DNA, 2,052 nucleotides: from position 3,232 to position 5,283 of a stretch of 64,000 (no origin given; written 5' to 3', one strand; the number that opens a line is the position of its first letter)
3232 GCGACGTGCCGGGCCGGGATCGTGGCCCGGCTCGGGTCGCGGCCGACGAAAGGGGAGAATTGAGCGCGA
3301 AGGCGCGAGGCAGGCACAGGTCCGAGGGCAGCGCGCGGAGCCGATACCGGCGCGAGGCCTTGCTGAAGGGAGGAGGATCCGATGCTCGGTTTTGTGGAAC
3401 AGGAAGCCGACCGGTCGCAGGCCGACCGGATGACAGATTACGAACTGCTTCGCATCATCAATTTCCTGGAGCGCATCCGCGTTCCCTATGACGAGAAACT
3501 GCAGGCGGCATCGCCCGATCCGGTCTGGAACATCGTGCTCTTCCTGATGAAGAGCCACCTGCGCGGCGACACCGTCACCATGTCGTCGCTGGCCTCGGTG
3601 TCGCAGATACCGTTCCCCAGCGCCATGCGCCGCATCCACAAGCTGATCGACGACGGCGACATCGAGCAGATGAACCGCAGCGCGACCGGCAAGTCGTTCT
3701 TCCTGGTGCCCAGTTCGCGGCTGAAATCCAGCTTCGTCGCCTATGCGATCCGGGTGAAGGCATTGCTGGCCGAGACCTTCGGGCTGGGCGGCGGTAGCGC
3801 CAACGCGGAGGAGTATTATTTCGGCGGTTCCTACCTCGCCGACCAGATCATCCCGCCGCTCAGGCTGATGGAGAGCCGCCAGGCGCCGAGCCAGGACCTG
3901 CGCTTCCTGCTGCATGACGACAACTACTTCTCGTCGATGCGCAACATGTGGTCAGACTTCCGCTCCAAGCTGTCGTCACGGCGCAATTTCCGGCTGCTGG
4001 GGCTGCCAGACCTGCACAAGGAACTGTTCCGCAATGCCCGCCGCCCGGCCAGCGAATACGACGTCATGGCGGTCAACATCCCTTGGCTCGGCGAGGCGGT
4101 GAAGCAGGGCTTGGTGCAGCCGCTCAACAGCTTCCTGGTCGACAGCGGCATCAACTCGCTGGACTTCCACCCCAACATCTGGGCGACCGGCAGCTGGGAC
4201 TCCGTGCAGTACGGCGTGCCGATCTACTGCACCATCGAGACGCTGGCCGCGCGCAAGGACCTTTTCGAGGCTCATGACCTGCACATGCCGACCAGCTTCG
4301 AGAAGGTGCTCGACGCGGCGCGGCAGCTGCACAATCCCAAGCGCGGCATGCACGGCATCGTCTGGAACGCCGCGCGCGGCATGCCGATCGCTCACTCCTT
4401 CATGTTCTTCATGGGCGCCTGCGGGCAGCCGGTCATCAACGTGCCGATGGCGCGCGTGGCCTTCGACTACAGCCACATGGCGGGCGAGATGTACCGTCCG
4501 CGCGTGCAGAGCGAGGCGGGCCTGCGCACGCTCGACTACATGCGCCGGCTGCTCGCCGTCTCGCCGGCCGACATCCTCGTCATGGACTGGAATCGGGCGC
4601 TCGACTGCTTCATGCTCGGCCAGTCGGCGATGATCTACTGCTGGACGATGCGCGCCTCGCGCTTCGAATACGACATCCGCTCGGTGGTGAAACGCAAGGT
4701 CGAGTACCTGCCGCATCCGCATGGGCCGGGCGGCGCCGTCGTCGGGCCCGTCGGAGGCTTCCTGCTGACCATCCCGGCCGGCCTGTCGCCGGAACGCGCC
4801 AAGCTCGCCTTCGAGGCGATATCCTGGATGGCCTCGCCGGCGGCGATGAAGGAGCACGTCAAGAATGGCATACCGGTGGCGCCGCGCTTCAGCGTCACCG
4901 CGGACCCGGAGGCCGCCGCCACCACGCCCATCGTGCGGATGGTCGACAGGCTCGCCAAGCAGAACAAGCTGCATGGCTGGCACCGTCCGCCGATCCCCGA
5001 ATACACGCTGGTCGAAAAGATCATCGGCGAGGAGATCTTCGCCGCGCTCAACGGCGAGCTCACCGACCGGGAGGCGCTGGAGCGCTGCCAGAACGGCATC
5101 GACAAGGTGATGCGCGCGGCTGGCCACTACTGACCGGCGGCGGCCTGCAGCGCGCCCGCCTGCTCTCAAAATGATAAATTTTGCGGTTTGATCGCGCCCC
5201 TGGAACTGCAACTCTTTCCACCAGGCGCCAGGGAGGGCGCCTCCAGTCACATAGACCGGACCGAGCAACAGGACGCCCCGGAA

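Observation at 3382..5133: Winged-helix regulator that uses a cytoplasmic ABC solute-binding domain as its sensor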

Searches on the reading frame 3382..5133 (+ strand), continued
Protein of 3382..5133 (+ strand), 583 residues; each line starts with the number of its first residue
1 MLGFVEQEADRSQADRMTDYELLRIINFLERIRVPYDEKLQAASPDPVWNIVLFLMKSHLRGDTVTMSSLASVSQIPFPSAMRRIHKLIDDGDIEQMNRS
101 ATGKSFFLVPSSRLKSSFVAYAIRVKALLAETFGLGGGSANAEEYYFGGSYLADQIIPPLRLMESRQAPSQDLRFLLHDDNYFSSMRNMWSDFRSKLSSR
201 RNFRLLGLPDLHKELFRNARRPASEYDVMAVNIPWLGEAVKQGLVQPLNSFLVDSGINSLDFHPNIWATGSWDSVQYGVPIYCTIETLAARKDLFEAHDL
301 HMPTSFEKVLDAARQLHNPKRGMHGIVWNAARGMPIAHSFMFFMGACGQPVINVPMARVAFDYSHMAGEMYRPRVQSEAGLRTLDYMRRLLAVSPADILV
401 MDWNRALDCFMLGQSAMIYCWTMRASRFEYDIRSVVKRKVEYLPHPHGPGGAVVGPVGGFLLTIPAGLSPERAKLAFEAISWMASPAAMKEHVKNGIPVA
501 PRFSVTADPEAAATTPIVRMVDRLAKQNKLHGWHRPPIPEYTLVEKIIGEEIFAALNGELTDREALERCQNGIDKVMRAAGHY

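Call 19: predict_structure(alignment_id=A1)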
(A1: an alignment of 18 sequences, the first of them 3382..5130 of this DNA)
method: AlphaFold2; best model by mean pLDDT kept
length: 583 residues; sequences in the alignment: 18
mean_pLDDT: 49.6   pTM: 0.37
mean pLDDT of the five models: 49.6, 48.8, 48.8, 46.0, 42.9
residues with pLDDT >= 90: 24; 70-90: 120; 50-70: 109; < 50: 330
segments of 3 or more residues with pLDDT < 50: 1-15, 132-168, 180-199, 256-275, 280-459, 484-538
pLDDT, mean of each block of 10 residues (from residue 1): 33 51 72 58 68 89 86 88 92 81 72 86 67 39 26 28 42 68 33 38 72 83 80 62 65 49 33 46 31 33 31 31 23 22 27 31 36 41 39 30 33 25 23 22 24 34 72 63 43 31 25 31 38 42 65 62 74 78 61
secondary structure, 60 per line:
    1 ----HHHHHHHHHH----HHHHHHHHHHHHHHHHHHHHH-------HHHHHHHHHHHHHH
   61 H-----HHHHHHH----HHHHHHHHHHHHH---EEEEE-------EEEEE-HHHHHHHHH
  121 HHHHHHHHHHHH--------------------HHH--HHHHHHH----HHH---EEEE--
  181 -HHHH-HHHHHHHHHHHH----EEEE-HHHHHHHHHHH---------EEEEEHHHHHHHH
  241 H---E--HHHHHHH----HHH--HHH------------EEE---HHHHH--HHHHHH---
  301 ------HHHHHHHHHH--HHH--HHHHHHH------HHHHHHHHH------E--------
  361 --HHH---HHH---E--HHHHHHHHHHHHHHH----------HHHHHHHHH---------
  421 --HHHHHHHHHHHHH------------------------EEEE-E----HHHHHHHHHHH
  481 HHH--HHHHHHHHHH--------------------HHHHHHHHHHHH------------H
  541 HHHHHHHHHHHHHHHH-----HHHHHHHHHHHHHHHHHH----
elements in order: H5-14 H19-39 H47-61 H67-73 H78-90 E94-98 E106-110 H112-132 H158-164 E175-178 H182-185 H187-198 E203-206 H208-218 E228-232 H233-241 H248-254 E279-281 H285-289 H292-297 H307-316 H324-330 H337-345 H378-392 H403-411 H423-435 E460-463 H470-483 H486-495 H516-527 H540-556 H562-579

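Call 30: find_related_loci(query=A1, collection=genome_contigs, flank=10000)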
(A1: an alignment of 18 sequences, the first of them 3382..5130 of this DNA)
Query A1 (583 aa) in genome_contigs; peptide patterns used: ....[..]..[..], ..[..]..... (x = any residue, [..] = any of these).
99 stretches matched a pattern; 71 encode a relative of the query (tblastn E <= 1e-3); 70 distinct loci.
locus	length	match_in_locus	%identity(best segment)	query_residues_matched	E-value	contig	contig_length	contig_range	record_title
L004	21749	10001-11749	92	1-583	0e+0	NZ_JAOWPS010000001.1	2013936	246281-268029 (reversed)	Mesorhizobium sp. YC-39 YC.39_ctg001, whole genome shotgun sequence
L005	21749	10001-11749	92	1-583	0e+0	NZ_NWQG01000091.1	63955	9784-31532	Mesorhizobium sanjuanii strain BSA136 contig00091, whole genome shotgun sequence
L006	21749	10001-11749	92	1-583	0e+0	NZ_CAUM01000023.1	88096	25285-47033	Mesorhizobium metallidurans STM 2683, whole genome shotgun sequence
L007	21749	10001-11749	92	1-583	0e+0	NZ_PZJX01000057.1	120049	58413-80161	Mesorhizobium helmanticense strain CSLC115N contig00057, whole genome shotgun sequence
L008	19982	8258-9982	82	9-583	0e+0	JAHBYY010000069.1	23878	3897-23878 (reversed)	MAG: Rhizobiaceae bacterium isolate ACE_PRO31 PRO31_69, whole genome shotgun sequence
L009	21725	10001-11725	81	9-583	0e+0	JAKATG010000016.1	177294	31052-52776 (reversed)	MAG: Proteobacteria bacterium isolate YP2.bin35 NODE_74_length_177294_cov_7.708208, whole genome shotgun sequence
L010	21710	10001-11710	82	14-583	0e+0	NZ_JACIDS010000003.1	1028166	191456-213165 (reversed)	Kaistia hirudinis strain DSM 25966 Ga0373238_03, whole genome shotgun sequence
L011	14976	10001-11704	77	15-583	0e+0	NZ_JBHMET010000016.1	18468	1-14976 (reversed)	Bradyrhizobium erythrophlei strain CGMCC 1.13002 velvet_auto_61_16, whole genome shotgun sequence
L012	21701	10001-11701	73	17-583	0e+0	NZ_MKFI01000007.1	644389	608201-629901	Bradyrhizobium mercantei strain SEMIA 6399 scaffold7.1, whole genome shotgun sequence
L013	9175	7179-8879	72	17-583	0e+0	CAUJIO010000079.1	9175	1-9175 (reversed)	MAG: Pseudomonadota bacterium isolate KLAP69 genome assembly, contig: KLAP69_630082, whole genome shotgun sequence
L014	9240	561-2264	70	16-583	0e+0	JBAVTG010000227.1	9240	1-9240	MAG: Rhizobiaceae bacterium isolate MFD01649_ilm_asm_bin6 k127_344184, whole genome shotgun sequence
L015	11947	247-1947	70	17-583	0e+0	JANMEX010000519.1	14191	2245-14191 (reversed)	MAG: Phyllobacteriaceae bacterium isolate OTE_70b_metabat_404 OTE_70b_k141_2746673, whole genome shotgun sequence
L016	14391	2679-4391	70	13-583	0e+0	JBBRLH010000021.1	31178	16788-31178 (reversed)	MAG: Hyphomicrobiales bacterium isolate La1_concoct.301 LA1C_C.301_k141_476324L_31178_cov_23.9678, whole genome shotgun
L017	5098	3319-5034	70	12-583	0e+0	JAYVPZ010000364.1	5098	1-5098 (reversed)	MAG: Aestuariivirga sp. isolate GL72_UP_concoct_172_sub GL72_UP_concoct_172_sub_363, whole genome shotgun sequence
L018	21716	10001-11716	70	11-583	0e+0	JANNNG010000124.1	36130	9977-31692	MAG: Hyphomicrobiales bacterium isolate SOY_35_metabat.143 SOY_35_k141_3458747, whole genome shotgun sequence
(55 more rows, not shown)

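Call 34: predict_structure(alignment_id=A2)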
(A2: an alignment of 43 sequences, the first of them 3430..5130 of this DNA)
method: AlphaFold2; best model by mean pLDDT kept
length: 567 residues; sequences in the alignment: 43
mean_pLDDT: 86.3   pTM: 0.83
mean pLDDT of the five models: 86.3, 84.2, 83.6, 82.8, 80.9
residues with pLDDT >= 90: 307; 70-90: 195; 50-70: 46; < 50: 19
segments of 3 or more residues with pLDDT < 50: 134-139, 484-486, 488-497
pLDDT, mean of each block of 10 residues (from residue 1): 82 86 82 94 89 93 96 96 78 94 90 73 64 52 58 73 85 73 86 93 89 95 94 86 81 90 88 97 97 98 95 97 95 88 78 92 97 98 96 96 90 85 93 87 92 90 85 68 49 53 82 86 95 98 98 98 93
secondary structure, 60 per line:
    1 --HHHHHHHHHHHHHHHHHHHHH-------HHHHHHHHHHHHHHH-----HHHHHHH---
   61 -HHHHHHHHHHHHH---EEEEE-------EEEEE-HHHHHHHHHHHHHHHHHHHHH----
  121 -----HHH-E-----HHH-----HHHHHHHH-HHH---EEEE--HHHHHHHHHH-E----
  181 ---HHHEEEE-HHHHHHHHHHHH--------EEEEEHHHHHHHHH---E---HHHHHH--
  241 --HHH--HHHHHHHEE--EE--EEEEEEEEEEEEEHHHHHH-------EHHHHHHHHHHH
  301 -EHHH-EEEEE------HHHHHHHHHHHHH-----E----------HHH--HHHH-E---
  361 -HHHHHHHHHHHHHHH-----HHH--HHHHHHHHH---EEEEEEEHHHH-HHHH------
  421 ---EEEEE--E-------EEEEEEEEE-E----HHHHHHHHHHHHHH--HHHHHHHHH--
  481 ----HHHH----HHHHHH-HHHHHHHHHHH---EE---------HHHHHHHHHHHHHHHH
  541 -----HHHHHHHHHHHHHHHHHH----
elements in order: H3-23 H31-45 H51-57 H62-74 E78-82 E90-94 H96-116 H144-151 E159-162 H165-174 E187-190 H192-203 E212-216 H217-225 H233-238 H248-254 E263-275 H276-281 H290-300 E307-311 H318-330 H352-355 H362-376 H387-395 E399-405 H406-409 H411-414 E424-428 E439-447 H454-467 H470-478 H485-488 H493-498 H500-510 H525-540 H546-563

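Call 37: fold_search(model_id=the predicted structure, library=pdb)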
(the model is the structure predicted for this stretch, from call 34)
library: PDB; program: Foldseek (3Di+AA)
matches with E <= 10: 1667; with E <= 0.001: 1023
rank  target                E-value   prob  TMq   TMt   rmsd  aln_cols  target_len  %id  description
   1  5iai                  3.8e-25  1.00  0.61  0.86   3.1       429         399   21  Crystal structure of ABC transporter Solute Binding Protein Arad_9887 from Agrobacterium radiobacter K84, target EFI-510 (released 2016-03-09)
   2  6dtq_A                9.9e-23  1.00  0.60  0.86   3.2       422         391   20  Maltose bound T. maritima MalE3 (released 2018-09-19)
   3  1eu8_A                2.6e-22  1.00  0.63  0.87   3.0       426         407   20  STRUCTURE OF TREHALOSE MALTOSE BINDING PROTEIN FROM THERMOCOCCUS LITORALIS (released 2001-03-14)
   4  6dtr                  1.3e-21  1.00  0.53  0.74   5.1       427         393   20  Apo T. maritima MalE3 (released 2018-09-19)
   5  4rya                  1.2e-20  1.00  0.62  0.83   3.5       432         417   21  Crystal structure of abc transporter solute binding protein AVI_3567 from AGROBACTERIUM VITIS S4, TARGET EFI-510645, wit (released 2014-12-24)
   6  5ci5_B                4.4e-20  1.00  0.58  0.82   3.9       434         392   18  Crystal Structure of an ABC transporter Solute Binding Protein from Thermotoga Lettingae TMO (Tlet_1705, TARGET EFI-51 (released 2015-07-22)
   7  5ci5_A                8.4e-20  1.00  0.60  0.85   3.3       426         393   18  Crystal Structure of an ABC transporter Solute Binding Protein from Thermotoga Lettingae TMO (Tlet_1705, TARGET EFI-51 (released 2015-07-22)
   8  7ofy_B                3.9e-19  1.00  0.59  0.85   4.3       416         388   15  Crystal structure of SQ binding protein from Agrobacterium tumefaciens in complex with sulfoquinovosyl glycerol (SQGro (released 2022-01-19)
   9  7nbz_B                8.7e-19  1.00  0.53  0.76   5.7       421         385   14  Crystal structure of ligand free open conformation of sulfoquinovosyl binding protein (SQBP) from Agrobacterium tumefa (released 2022-01-19)
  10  4qsd_A                1.1e-18  1.00  0.55  0.80   4.2       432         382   20  Crystal structure of atu4361 sugar transporter from Agrobacterium Fabrum C58, target efi-510558, with bound sucrose (released 2014-08-06)
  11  7nbz_C                1.1e-18  1.00  0.54  0.76   5.5       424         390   15  Crystal structure of ligand free open conformation of sulfoquinovosyl binding protein (SQBP) from Agrobacterium tumefa (released 2022-01-19)
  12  7ofy_A                1.5e-18  1.00  0.59  0.83   4.4       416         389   15  Crystal structure of SQ binding protein from Agrobacterium tumefaciens in complex with sulfoquinovosyl glycerol (SQGro (released 2022-01-19)
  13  4qrz_A                1.7e-18  1.00  0.58  0.83   3.7       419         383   20  Crystal structure of sugar transporter atu4361 from agrobacterium fabrum c58, target efi-510558, with bound maltotrios (released 2014-07-16)
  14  4rjz                  2.1e-18  1.00  0.53  0.75   4.8       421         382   19  Crystal structure of ATU4361 sugar transporter from Agrobacterium fabrum C58, target EFI-510558, an open conformation (released 2014-11-05)
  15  8art_B                2.6e-18  1.00  0.57  0.80   3.9       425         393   18  ABC transporter binding protein MalE from Streptomyces scabiei in complex with maltose (released 2023-08-30)
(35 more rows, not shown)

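Call 38: fold_search(model_id=the predicted structure, library=pdb)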
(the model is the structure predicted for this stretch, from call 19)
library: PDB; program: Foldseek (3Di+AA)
matches with E <= 10: 1448; with E <= 0.001: 92
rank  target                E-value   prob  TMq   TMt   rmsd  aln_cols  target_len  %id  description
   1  5iai                  5.5e-08  1.00  0.21  0.29  23.8       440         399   20  Crystal structure of ABC transporter Solute Binding Protein Arad_9887 from Agrobacterium radiobacter K84, target EFI-510 (released 2016-03-09)
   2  4rya                  1.3e-07  1.00  0.21  0.27  24.3       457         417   21  Crystal structure of abc transporter solute binding protein AVI_3567 from AGROBACTERIUM VITIS S4, TARGET EFI-510645, wit (released 2014-12-24)
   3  5yse_A                4.6e-07  1.00  0.21  0.29  22.6       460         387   14  Crystal structure of beta-1,2-glucooligosaccharide binding protein in complex with sophorotetraose (released 2018-05-02)
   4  1eu8_A                6.7e-07  1.00  0.21  0.27  23.6       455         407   18  STRUCTURE OF TREHALOSE MALTOSE BINDING PROTEIN FROM THERMOCOCCUS LITORALIS (released 2001-03-14)
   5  6dtq_A                2.0e-06  1.00  0.20  0.27  23.1       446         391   17  Maltose bound T. maritima MalE3 (released 2018-09-19)
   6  5yse_B                2.1e-06  1.00  0.21  0.29  22.6       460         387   15  Crystal structure of beta-1,2-glucooligosaccharide binding protein in complex with sophorotetraose (released 2018-05-02)
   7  6wpn_B                4.5e-06  1.00  0.22  0.29  22.9       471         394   14  Crystal structure of a putative oligosaccharide periplasmic-binding protein from Synechococcus sp. MITs9220 (released 2021-05-12)
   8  5f7v_A                5.3e-06  1.00  0.21  0.30  23.2       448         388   15  ABC substrate-binding protein Lmo0181 from Listeria monocytogenes in complex with cycloalternan (released 2016-09-07)
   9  5ysf_A                6.0e-06  1.00  0.21  0.29  22.8       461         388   15  Crystal structure of beta-1,2-glucooligosaccharide binding protein in complex with sophoropentaose (released 2018-05-02)
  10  3uor_A                6.3e-06  1.00  0.21  0.28  24.2       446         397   15  The structure of the sugar-binding protein MalE from the phytopathogen Xanthomonas citri (released 2011-12-14)
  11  5ysb_A                6.6e-06  1.00  0.22  0.30  22.5       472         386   14  Crystal structure of beta-1,2-glucooligosaccharide binding protein in ligand-free form (released 2018-05-02)
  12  5ysd_B                1.1e-05  1.00  0.21  0.29  22.2       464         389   15  Crystal structure of beta-1,2-glucooligosaccharide binding protein in complex with sophorotriose (released 2018-05-02)
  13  5ysb_B                1.3e-05  1.00  0.22  0.31  23.3       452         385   15  Crystal structure of beta-1,2-glucooligosaccharide binding protein in ligand-free form (released 2018-05-02)
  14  5ci5_B                1.3e-05  1.00  0.21  0.27  23.2       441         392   18  Crystal Structure of an ABC transporter Solute Binding Protein from Thermotoga Lettingae TMO (Tlet_1705, TARGET EFI-51 (released 2015-07-22)
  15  7c0v_B                1.7e-05  1.00  0.20  0.28  23.2       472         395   15  Crystal structure of a dinucleotide-binding protein (Y224A) of ABC transporter endogenously bound to uridylyl-3'-5'-ph (released 2021-03-10)
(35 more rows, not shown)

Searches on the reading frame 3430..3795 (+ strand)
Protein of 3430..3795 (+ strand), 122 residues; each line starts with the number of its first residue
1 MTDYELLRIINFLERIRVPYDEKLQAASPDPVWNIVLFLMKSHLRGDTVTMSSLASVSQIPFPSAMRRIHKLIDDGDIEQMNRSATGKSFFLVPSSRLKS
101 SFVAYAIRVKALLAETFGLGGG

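Call 41: search_solved_structures(query=A3, max_evalue=10, show_alignments=3)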
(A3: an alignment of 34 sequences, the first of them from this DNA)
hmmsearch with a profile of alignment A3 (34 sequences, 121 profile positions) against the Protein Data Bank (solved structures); distinct sequences matched with E-value up to 10: 61 (the best 60 are shown).
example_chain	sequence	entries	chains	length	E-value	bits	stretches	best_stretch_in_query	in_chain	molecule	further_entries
4mnu_A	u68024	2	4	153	7.6e-06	28.9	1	44-97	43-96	SlyA-like transcription regulator | MarR family transcriptional regulator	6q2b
6tey_A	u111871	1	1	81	0.00048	23.1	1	32-94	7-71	DNA-binding protein TubR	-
1lj9_A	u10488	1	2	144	0.0019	21.2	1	53-96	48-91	transcriptional regulator SlyA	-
9vg2_A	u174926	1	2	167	0.002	21.1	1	3-100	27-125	MarR-family transcriptional regulator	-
8za5_A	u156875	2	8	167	0.0023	20.9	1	4-100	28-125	MarR-family transcriptional regulator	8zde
5eri_A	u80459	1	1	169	0.0072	19.3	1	48-101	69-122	MarR family transcriptional regulator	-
2fbk_A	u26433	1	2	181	0.0086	19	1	33-94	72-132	transcriptional regulator, MarR family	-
5dd8_A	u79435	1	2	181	0.009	19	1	33-94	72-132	Transcriptional regulator, MarR family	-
8ylm_A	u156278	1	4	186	0.0091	19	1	33-94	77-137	Transcriptional regulator, MarR family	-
7xl9_A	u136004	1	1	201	0.0094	18.9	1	33-94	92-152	Transcriptional regulator, MarR family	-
3tgn_A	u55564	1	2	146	0.018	18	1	44-93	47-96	Adc operon repressor AdcR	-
3s2w_A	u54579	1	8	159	0.021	17.8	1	47-94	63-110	Transcriptional regulator, MarR family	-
7wze_Y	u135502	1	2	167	0.023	17.7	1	32-105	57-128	Uncharacterized HTH-type transcriptional regulator YetL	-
5xyi_Z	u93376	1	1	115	0.026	17.5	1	38-111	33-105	Uncharacterized protein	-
3cdh_A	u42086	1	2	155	0.028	17.4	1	30-96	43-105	Transcriptional regulator, MarR family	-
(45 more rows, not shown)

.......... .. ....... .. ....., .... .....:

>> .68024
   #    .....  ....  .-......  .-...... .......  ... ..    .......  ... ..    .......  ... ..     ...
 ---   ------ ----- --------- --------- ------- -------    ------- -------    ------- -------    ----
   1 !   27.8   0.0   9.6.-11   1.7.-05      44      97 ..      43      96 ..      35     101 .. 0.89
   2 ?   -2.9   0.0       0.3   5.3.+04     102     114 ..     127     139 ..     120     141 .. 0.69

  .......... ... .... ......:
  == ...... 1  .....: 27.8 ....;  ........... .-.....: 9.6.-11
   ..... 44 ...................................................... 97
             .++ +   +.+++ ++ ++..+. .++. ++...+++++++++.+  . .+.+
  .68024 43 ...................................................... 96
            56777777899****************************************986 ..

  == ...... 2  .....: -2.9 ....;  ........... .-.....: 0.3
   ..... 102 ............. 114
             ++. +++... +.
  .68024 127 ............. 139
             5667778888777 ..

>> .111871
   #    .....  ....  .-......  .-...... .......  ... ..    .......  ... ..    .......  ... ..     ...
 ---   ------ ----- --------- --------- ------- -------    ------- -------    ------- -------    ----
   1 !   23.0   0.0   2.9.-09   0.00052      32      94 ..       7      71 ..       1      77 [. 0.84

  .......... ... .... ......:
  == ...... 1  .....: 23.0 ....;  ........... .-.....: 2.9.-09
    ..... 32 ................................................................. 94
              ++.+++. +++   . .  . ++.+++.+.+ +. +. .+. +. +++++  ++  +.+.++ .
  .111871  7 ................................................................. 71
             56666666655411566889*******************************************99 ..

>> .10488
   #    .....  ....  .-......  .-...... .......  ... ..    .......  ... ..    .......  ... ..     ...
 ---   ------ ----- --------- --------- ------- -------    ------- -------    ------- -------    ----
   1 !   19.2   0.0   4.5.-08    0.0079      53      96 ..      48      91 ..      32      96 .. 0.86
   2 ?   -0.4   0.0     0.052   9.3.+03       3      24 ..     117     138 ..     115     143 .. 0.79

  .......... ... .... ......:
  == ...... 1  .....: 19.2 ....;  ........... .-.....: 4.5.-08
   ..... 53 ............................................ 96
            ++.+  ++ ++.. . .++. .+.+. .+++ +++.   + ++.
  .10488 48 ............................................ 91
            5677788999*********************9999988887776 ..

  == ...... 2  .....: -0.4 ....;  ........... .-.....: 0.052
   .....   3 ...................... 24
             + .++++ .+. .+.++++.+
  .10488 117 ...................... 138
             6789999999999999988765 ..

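Call 42: search_protein_families(library=pfam, alignment_id=A3, max_evalue=1)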
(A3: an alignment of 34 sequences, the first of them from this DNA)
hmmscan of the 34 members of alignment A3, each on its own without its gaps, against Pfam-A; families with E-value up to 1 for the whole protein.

A. member 1, seq(122 aa): 0 families

B. families by the number of members that match (of 34 scanned): 42 families (the first 25 are shown)
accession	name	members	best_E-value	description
PF12802.13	MarR_2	24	1.6e-08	MarR family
PF09339.16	HTH_IclR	23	6.1e-06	IclR helix-turn-helix domain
PF01047.28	MarR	16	0.00054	MarR family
PF13412.12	HTH_24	14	5.6e-06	Winged helix-turn-helix DNA-binding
PF01978.25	TrmB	12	0.00011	Sugar-specific transcriptional regulator TrmB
PF12840.13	HTH_20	8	4.2e-05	Helix-turn-helix domain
PF22168.2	DIP2311-like_C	8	0.0036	Transcriptional regulator DIP2311-like, C-terminal domain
PF02082.26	Rrf2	6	0.00042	Iron-dependent Transcriptional regulator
PF13463.12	HTH_27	6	0.0055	Winged helix DNA-binding domain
PF13545.12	HTH_Crp_2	6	0.018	Crp-like helix-turn-helix domain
PF12324.14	HTH_15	4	0.014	Helix-turn-helix domain of alkylmercury lyase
PF01325.25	Fe_dep_repress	3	0.02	Iron dependent repressor, N-terminal DNA binding domain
PF13338.12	AbiEi_4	3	0.071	Transcriptional regulator, AbiEi antitoxin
PF13730.12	HTH_36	2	0.00039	Helix-turn-helix domain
PF01280.26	Ribosomal_L19e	2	0.017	Ribosomal protein L19e, N-terminal domain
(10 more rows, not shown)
